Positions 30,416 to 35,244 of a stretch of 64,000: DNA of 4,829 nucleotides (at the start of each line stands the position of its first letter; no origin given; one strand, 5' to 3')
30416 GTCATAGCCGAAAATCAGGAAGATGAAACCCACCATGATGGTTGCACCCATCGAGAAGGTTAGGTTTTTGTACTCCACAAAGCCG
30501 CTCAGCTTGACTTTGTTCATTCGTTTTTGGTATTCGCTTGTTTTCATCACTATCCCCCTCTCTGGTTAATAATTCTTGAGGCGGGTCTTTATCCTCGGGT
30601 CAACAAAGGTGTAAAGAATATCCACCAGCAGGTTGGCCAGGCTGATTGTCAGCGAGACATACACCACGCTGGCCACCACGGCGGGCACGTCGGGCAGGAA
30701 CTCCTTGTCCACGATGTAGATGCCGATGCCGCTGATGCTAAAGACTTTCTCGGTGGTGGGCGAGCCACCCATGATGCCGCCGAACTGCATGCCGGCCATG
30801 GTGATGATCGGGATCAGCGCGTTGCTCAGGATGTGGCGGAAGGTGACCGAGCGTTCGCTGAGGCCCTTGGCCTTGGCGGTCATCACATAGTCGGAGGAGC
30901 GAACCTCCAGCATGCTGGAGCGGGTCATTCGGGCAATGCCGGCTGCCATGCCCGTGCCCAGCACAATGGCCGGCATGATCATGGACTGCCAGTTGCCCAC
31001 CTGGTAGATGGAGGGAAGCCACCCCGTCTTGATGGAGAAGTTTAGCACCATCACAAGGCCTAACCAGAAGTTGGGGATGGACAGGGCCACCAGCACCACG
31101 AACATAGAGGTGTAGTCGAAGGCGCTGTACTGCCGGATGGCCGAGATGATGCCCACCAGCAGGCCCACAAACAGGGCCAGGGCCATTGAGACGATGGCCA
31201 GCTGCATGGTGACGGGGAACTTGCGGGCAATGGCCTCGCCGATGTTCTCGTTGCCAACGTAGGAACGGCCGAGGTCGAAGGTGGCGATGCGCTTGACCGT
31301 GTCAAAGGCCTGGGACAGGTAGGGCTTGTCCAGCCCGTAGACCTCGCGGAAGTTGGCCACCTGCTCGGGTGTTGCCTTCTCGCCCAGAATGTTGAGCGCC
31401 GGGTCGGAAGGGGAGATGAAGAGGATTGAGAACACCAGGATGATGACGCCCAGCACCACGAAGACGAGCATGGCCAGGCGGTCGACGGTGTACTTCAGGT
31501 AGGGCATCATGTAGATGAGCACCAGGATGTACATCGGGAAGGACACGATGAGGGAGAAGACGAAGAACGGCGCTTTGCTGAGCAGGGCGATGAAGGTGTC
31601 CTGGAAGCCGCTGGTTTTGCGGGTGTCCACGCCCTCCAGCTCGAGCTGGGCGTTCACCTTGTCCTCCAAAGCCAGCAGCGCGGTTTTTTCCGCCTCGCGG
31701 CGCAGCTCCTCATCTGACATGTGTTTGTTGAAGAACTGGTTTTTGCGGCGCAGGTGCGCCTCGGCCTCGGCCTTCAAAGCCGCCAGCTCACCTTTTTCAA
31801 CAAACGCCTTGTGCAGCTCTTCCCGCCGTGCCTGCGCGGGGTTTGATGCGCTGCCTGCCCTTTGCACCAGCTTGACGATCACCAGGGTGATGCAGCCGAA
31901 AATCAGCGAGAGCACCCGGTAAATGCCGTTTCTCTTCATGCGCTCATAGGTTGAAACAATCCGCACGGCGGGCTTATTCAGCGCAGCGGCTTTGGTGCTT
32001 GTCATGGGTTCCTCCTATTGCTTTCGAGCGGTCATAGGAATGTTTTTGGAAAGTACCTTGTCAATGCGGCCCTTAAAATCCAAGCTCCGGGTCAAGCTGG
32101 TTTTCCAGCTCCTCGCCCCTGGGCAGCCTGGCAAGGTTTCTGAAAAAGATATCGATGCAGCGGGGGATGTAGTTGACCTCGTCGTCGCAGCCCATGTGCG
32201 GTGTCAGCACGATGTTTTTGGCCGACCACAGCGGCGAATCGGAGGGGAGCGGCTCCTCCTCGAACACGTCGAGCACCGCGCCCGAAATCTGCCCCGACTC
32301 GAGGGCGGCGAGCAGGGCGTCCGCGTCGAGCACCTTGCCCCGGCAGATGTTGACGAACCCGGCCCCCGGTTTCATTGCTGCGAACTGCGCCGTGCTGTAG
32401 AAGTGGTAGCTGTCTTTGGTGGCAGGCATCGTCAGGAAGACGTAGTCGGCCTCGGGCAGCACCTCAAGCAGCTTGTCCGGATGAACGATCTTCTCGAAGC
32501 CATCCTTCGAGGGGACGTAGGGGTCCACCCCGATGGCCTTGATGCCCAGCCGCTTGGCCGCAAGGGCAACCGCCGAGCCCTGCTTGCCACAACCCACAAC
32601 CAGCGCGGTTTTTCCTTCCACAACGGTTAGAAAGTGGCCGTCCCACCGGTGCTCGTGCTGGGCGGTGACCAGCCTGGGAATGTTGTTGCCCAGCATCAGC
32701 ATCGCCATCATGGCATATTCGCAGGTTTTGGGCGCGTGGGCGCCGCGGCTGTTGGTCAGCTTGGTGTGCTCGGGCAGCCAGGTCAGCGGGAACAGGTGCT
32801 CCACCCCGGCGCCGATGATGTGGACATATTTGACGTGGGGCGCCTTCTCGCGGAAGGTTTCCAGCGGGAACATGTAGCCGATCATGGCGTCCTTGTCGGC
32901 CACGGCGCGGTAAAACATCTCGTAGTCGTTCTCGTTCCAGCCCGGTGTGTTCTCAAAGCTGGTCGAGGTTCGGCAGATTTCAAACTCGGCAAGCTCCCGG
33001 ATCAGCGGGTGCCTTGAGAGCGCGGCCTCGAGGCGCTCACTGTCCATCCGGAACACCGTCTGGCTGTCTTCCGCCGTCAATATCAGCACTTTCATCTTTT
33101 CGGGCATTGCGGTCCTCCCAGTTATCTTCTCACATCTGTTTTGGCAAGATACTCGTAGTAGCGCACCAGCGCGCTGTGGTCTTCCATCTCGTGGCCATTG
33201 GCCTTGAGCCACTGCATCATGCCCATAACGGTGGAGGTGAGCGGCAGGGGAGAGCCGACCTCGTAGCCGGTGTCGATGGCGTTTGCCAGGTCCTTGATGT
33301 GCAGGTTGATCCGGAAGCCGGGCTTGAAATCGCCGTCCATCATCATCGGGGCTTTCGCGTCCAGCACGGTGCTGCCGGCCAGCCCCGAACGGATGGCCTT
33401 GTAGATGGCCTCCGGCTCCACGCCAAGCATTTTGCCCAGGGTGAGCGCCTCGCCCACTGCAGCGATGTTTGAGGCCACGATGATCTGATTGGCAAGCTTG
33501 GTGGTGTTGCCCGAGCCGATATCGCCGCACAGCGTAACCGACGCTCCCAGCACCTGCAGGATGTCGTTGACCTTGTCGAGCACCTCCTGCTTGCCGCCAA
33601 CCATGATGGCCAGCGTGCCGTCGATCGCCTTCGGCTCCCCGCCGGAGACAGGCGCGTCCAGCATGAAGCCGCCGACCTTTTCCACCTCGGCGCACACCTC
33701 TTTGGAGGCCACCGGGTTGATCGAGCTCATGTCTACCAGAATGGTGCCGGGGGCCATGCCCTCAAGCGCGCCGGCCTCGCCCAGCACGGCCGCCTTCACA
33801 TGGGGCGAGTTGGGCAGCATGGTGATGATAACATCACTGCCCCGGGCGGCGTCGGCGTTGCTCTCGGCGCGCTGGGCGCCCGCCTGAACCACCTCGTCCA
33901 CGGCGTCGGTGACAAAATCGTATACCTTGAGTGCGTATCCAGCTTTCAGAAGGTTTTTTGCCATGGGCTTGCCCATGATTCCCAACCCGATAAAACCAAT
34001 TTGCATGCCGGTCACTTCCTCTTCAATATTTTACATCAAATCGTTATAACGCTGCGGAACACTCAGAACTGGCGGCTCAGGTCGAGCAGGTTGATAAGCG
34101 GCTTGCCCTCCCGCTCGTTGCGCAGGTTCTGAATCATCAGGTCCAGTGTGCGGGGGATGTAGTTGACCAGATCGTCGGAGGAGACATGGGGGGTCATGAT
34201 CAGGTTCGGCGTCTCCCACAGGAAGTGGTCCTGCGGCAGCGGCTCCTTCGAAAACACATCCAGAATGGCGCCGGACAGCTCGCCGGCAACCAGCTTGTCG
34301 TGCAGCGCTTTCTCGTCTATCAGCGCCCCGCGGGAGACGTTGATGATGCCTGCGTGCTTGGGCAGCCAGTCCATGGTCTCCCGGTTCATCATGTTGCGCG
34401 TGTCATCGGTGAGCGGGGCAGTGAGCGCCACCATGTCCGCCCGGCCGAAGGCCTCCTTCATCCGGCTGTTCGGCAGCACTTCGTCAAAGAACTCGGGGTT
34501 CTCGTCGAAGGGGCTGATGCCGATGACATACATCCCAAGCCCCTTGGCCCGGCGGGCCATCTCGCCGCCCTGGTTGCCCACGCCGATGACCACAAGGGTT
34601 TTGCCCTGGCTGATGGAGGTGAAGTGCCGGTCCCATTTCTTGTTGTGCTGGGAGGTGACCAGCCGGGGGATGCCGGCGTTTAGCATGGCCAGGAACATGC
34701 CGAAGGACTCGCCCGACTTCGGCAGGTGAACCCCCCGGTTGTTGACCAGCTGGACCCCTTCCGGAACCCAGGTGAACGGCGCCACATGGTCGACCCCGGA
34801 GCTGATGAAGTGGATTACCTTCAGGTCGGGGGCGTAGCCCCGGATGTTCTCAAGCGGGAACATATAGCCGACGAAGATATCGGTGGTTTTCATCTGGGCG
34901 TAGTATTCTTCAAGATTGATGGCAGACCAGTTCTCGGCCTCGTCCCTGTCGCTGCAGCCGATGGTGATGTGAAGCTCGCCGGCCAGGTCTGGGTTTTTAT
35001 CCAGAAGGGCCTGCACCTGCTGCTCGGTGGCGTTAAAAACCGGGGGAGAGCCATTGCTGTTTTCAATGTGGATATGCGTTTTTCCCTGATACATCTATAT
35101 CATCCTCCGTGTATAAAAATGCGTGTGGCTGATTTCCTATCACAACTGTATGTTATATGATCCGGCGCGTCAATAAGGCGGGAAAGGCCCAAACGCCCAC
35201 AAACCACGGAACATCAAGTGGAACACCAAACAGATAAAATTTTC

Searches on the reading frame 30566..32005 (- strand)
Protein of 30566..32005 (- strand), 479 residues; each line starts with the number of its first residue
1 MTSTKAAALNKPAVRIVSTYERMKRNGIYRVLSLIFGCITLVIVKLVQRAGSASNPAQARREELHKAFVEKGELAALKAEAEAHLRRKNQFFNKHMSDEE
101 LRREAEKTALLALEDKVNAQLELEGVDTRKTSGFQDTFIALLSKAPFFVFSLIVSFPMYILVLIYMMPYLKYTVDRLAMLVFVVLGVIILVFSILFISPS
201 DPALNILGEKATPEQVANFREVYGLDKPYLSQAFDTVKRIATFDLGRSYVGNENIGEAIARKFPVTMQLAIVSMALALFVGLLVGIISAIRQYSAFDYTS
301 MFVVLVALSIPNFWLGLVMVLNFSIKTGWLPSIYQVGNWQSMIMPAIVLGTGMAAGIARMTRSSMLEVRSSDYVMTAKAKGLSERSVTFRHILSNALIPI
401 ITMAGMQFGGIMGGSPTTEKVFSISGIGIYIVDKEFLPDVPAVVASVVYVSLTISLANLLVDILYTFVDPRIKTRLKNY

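Call 61: search_protein_families(library=pfam, proteins=[window:30566-32005:-], max_evalue=0.00001)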
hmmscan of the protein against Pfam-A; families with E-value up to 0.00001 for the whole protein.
window:30566-32005:- (479 aa): 2 families
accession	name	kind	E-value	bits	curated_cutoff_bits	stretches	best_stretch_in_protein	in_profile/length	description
PF00528.27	BPD_transp_1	-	4.1e-35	121.6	26.4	1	281-473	1-183/184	Binding-protein-dependent transport system inner membrane component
PF19300.4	BPD_transp_1_N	-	5e-11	43.2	23.8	1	170-270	2-114/114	Binding-prot-dependent transport system membrane comp, N-term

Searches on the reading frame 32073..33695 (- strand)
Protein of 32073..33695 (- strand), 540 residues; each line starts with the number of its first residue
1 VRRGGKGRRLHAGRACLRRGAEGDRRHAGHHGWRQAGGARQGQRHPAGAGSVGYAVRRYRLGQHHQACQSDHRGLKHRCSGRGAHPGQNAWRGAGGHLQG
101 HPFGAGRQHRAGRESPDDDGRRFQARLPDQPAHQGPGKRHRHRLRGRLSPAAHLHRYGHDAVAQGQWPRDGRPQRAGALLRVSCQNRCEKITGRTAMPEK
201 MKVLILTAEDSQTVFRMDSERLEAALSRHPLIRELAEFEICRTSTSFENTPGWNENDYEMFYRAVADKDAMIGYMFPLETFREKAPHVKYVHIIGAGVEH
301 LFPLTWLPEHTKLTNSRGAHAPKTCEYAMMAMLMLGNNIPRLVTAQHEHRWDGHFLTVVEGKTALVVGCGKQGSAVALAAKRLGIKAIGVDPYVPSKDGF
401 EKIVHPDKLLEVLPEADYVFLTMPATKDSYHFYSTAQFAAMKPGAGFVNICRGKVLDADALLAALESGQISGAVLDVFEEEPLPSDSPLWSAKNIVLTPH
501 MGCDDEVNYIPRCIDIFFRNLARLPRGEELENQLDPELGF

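Call 61: search_protein_families(library=pfam, proteins=[window:32073-33695:-], max_evalue=0.00001)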
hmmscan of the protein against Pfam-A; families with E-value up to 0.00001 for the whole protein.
window:32073-33695:- (540 aa): 1 family
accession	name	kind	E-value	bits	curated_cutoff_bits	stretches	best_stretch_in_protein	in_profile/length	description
PF02826.25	2-Hacid_dh_C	-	4.4e-50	170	25.1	1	329-502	1-178/178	D-isomer specific 2-hydroxyacid dehydrogenase, NAD binding domain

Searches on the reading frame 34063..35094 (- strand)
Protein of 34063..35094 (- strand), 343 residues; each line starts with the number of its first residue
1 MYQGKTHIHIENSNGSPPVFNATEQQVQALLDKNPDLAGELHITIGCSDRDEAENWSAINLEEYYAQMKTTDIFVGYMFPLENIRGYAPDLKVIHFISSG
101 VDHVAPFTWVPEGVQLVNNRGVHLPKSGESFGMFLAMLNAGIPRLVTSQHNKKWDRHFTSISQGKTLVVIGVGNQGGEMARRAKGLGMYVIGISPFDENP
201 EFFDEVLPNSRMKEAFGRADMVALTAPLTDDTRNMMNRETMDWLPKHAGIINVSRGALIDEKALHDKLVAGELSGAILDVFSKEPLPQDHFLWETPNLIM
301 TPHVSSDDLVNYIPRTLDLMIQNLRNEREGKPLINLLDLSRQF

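Call 61: search_protein_families(library=pfam, proteins=[window:34063-35094:-], max_evalue=0.00001)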
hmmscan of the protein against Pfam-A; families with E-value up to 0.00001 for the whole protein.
window:34063-35094:- (343 aa): 1 family
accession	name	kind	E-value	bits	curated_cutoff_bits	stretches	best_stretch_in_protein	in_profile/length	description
PF02826.25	2-Hacid_dh_C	-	9.7e-47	159.1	25.1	1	136-305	5-178/178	D-isomer specific 2-hydroxyacid dehydrogenase, NAD binding domain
